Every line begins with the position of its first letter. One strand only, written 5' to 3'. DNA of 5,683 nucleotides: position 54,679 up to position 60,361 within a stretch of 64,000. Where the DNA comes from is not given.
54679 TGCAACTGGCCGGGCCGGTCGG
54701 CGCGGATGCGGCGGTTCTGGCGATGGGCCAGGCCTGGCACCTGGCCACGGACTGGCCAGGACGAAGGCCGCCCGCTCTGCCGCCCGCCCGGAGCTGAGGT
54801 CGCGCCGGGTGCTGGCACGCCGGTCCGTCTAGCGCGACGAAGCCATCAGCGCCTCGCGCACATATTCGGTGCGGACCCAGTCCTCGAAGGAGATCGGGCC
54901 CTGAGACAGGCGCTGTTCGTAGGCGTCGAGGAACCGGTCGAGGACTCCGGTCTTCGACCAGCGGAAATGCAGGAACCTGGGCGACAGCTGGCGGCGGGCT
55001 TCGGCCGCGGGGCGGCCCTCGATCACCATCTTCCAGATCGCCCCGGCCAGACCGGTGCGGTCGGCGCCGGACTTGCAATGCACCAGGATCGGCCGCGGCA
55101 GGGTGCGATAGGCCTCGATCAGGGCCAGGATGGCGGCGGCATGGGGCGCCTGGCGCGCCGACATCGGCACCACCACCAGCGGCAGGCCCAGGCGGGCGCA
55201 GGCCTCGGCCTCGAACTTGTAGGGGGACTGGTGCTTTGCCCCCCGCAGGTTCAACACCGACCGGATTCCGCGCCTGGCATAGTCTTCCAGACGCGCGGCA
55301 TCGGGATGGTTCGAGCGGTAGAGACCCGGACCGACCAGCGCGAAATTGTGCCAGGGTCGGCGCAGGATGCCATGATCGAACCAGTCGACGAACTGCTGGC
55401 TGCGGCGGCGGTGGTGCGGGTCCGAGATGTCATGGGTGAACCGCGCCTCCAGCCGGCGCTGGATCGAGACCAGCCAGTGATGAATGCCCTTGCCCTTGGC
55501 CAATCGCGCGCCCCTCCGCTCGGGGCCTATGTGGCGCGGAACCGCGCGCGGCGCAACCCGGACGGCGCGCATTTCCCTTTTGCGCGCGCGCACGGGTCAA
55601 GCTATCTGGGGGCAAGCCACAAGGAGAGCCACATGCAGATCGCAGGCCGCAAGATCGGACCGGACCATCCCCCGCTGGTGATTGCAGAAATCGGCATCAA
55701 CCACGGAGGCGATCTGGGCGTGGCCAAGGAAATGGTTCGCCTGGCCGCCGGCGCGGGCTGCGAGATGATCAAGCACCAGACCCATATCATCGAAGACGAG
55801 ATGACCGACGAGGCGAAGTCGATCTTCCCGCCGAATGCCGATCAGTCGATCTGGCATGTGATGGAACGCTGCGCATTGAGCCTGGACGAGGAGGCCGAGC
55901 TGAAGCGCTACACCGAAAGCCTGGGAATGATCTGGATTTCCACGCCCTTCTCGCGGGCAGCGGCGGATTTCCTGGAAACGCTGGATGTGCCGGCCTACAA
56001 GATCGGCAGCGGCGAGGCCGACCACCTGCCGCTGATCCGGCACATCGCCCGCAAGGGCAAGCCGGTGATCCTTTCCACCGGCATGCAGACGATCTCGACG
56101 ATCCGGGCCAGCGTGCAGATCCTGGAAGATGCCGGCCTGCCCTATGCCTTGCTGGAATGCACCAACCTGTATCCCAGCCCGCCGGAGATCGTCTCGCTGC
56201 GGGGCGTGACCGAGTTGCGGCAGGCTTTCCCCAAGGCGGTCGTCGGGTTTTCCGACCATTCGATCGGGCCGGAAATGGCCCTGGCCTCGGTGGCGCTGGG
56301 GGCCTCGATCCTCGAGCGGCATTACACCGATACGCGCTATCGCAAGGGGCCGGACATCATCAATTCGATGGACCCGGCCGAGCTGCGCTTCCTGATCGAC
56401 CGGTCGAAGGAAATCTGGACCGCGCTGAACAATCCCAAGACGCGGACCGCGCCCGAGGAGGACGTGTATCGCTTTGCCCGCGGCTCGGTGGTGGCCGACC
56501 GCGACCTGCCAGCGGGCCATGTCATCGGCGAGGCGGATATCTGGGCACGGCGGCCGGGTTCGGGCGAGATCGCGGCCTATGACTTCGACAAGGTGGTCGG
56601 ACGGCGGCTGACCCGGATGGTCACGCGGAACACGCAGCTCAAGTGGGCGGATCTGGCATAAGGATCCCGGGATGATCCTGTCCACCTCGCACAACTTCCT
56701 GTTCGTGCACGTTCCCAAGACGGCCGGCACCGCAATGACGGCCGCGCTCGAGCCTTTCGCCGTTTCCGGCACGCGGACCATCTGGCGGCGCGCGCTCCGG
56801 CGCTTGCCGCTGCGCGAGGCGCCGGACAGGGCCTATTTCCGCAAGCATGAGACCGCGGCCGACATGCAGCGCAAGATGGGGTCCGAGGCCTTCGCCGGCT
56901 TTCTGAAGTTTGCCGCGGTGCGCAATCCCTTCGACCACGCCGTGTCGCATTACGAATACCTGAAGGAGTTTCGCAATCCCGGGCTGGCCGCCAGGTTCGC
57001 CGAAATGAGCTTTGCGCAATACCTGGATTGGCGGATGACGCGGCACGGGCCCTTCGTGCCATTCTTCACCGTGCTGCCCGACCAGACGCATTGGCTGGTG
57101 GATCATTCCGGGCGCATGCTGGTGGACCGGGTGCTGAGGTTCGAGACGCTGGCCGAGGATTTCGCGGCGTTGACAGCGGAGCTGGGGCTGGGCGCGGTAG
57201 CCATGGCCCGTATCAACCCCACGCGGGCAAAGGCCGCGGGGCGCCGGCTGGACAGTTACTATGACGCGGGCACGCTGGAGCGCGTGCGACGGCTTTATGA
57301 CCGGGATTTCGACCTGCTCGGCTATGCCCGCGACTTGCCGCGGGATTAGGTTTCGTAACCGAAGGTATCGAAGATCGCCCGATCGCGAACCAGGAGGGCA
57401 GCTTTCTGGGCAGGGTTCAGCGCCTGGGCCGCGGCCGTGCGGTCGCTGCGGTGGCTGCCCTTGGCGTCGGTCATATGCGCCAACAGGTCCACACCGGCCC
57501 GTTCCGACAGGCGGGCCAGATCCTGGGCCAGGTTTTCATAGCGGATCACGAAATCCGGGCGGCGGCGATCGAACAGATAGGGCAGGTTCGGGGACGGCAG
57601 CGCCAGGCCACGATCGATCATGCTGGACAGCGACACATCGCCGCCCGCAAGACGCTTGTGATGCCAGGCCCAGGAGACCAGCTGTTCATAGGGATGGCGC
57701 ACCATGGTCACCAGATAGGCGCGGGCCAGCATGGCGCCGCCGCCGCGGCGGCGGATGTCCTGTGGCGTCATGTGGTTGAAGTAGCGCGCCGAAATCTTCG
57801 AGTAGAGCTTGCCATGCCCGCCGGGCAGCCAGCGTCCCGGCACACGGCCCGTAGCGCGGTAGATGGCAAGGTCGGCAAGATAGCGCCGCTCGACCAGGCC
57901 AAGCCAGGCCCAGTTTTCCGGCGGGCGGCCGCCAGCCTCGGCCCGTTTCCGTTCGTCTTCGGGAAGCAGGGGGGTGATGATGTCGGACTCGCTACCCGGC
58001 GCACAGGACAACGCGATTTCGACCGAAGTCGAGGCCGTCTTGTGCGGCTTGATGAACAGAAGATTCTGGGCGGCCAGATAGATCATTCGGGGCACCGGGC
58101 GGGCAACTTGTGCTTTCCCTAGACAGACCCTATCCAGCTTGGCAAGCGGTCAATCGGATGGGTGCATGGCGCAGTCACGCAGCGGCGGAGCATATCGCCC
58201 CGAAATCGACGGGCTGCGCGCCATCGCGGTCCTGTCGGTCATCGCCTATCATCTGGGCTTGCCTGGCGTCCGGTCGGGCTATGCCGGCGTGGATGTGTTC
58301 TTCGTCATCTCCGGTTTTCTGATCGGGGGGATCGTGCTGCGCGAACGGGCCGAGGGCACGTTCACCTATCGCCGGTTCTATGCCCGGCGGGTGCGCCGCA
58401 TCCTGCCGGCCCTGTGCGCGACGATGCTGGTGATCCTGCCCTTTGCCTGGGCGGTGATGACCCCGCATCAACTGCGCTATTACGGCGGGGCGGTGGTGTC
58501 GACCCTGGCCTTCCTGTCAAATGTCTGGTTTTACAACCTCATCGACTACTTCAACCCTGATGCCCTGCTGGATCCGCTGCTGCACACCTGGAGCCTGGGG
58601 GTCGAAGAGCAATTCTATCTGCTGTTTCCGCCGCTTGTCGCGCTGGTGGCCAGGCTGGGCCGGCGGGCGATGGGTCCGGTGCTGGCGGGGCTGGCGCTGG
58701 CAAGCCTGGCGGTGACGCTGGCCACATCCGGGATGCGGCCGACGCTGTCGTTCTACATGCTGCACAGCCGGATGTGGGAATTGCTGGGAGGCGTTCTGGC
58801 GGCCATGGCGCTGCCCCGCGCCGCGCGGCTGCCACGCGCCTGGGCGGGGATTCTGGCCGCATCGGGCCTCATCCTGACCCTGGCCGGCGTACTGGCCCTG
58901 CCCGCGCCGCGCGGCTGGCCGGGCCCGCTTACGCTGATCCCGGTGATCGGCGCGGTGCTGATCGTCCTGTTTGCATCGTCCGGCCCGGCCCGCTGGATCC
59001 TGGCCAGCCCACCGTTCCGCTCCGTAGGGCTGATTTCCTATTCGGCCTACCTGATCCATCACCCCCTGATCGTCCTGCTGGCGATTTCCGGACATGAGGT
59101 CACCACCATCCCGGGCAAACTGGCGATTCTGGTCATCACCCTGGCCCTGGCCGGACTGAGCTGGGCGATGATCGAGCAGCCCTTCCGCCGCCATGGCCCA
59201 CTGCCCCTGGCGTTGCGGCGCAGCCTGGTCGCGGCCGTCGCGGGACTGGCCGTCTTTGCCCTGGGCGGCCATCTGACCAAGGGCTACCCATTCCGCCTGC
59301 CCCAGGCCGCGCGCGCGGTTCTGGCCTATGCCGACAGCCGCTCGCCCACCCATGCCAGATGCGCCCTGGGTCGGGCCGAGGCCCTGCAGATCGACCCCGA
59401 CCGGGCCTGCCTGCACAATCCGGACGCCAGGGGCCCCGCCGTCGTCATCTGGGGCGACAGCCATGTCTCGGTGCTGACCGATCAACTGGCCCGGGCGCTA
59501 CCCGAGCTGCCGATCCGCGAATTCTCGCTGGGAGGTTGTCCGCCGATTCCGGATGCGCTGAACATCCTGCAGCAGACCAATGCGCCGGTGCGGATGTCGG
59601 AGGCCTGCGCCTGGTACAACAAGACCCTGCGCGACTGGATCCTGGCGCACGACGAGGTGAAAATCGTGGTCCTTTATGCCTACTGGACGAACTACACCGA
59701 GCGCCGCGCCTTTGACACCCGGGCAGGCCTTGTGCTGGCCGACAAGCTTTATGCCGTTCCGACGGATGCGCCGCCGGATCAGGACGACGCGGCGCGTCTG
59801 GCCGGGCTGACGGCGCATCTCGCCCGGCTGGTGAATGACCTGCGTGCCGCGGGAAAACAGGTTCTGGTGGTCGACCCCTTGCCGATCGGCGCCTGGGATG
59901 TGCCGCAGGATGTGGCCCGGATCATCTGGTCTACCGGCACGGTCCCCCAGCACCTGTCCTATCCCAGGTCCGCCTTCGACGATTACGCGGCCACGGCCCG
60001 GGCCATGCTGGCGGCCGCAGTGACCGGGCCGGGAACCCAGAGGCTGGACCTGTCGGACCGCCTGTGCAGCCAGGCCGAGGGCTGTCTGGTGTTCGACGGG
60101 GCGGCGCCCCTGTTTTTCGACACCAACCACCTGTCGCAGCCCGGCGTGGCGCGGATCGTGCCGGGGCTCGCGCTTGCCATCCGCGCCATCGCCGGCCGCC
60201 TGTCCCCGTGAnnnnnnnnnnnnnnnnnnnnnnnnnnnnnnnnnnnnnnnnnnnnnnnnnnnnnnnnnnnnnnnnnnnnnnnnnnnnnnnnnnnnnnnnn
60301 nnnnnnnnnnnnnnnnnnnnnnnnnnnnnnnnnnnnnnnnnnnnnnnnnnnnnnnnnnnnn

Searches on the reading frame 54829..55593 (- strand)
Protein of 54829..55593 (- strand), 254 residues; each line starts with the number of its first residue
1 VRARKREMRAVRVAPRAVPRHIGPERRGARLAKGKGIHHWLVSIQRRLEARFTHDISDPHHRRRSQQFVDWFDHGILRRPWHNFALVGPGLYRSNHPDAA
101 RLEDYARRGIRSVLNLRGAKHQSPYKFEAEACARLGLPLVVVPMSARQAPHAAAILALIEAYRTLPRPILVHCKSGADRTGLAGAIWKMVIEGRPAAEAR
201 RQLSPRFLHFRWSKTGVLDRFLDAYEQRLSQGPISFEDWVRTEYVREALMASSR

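Call 3: search_protein_families(library=pfam, proteins=[window:54829-55593:-], max_evalue=0.01)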
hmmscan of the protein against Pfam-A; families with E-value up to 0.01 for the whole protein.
window:54829-55593:- (254 aa): 8 families
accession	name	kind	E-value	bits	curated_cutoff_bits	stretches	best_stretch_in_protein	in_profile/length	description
PF22741.1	PTP-NADK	-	1e-08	35.2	27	1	102-199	41-141/163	DSP-PTPase phosphatase fused to NAD+ Kinase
PF22785.1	Tc-R-P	-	3.3e-08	34.4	27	1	87-187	1-100/106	Polymorphic toxin system, DSP-PTPase phosphatase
PF13350.11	Y_phosphatase3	-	1.4e-06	28.9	22.2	1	147-188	113-150/240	Tyrosine phosphatase family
PF22784.1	PTP-SAK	-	0.00045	20.7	27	1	105-193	27-113/153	Swiss Army Knife protein, DSP-PTPase phosphatase domain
PF14566.11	PTPlike_phytase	-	0.00074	20.1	27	1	142-190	107-157/158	Inositol hexakisphosphate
PF00782.25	DSPc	-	0.00081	19.7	33.5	1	92-201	2-108/133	Dual specificity phosphatase, catalytic domain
PF00102.32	Y_phosphatase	-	0.0021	18.2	20.9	1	149-186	147-189/234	Protein-tyrosine phosphatase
PF03162.18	Y_phosphatase2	-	0.0037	17.3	27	0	82-183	5-108/165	Tyrosine phosphatase family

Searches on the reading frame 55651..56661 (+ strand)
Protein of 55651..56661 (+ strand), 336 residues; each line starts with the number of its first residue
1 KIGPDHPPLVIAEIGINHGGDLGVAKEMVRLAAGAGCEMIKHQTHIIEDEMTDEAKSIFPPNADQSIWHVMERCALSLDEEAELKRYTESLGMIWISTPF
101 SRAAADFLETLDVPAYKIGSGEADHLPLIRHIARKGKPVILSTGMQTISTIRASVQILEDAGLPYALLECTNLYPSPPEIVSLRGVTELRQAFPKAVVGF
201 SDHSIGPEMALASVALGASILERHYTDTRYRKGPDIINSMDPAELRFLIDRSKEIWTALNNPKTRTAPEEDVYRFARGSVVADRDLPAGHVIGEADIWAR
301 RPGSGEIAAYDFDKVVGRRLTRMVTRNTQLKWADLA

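Call 3: search_protein_families(library=pfam, proteins=[window:55651-56661:+], max_evalue=0.01)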
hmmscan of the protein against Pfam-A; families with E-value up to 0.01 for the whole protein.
window:55651-56661:+ (336 aa): 2 families
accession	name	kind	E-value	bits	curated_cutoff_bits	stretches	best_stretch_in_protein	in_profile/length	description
PF03102.20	NeuB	-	9.8e-68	228.6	22.1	1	28-261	1-238/241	NeuB family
PF08666.17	SAF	-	5.3e-11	43.3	21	1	279-335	3-62/63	SAF domain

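Call 7: search_protein_families(library=ncbifam, proteins=[window:55651-56661:+], max_evalue=0.001)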
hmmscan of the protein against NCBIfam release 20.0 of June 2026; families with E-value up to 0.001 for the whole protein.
window:55651-56661:+ (336 aa): 2 families
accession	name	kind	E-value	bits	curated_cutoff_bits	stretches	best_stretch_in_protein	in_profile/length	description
TIGR03569.1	NeuB_NnaB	equivalog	1.8e-100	336.2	399.65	1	9-329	2-328/329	N-acetylneuraminate synthase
TIGR03586.1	PseI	equivalog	5.1e-68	229.7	340.25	1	8-330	2-327/327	pseudaminic acid synthase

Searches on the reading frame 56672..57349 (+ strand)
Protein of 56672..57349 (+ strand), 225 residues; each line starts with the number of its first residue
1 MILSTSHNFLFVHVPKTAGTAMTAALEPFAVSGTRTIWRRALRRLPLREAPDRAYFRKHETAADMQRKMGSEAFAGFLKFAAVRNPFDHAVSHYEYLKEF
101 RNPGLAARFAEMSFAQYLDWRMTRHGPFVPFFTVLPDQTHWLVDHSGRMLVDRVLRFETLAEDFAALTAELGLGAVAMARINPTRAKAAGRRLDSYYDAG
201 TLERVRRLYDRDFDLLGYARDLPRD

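Call 3: search_protein_families(library=pfam, proteins=[window:56672-57349:+], max_evalue=0.01)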
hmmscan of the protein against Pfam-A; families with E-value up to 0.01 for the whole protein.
window:56672-57349:+ (225 aa): 2 families
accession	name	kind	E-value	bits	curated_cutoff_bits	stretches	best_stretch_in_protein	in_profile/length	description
PF03567.20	Sulfotransfer_2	-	5e-12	46.9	22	1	2-219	4-252/252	Sulfotransferase family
PF00685.33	Sulfotransfer_1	-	0.0098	15.7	22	0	83-165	97-169/255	Sulfotransferase domain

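Call 7: search_protein_families(library=ncbifam, proteins=[window:56672-57349:+], max_evalue=0.001)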
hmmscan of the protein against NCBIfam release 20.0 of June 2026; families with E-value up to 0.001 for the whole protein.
window:56672-57349:+ (225 aa): 0 families

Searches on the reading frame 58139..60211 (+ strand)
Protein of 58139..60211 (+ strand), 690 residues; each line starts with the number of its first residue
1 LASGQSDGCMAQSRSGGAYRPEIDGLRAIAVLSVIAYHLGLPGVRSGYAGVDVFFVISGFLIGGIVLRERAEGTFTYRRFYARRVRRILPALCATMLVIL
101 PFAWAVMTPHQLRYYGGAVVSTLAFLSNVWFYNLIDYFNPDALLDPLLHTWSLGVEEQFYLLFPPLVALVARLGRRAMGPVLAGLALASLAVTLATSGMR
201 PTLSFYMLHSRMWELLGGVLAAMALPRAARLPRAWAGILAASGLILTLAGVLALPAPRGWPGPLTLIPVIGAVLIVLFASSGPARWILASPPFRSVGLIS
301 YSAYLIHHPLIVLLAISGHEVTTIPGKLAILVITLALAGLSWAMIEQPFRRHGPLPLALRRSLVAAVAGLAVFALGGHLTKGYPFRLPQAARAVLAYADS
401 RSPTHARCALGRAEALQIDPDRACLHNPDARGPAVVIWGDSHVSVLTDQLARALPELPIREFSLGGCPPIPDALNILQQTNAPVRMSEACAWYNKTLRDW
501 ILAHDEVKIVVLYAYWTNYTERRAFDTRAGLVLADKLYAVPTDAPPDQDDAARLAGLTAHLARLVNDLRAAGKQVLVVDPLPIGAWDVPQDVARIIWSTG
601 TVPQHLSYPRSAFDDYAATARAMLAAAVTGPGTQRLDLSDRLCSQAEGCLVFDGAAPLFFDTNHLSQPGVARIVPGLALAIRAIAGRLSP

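Call 3: search_protein_families(library=pfam, proteins=[window:58139-60211:+], max_evalue=0.01)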
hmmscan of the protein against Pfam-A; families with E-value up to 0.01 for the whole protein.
window:58139-60211:+ (690 aa): 2 families
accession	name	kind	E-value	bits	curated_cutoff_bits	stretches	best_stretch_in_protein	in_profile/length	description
PF19040.6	SGNH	-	2.1e-44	152.5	27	1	420-675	10-244/248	SGNH domain (fused to AT3 domains)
PF01757.29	Acyl_transf_3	-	1.6e-33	116.6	31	1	21-340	2-323/326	Acyltransferase domain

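Call 7: search_protein_families(library=ncbifam, proteins=[window:58139-60211:+], max_evalue=0.001)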
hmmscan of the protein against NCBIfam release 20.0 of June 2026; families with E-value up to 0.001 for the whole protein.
window:58139-60211:+ (690 aa): 1 family
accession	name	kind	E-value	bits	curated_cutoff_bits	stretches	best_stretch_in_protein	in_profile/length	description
NF058601.1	ActlTfSucTMsmeg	equivalog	3.7e-40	138.1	1275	1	11-356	23-387/723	acetyltransferase SucT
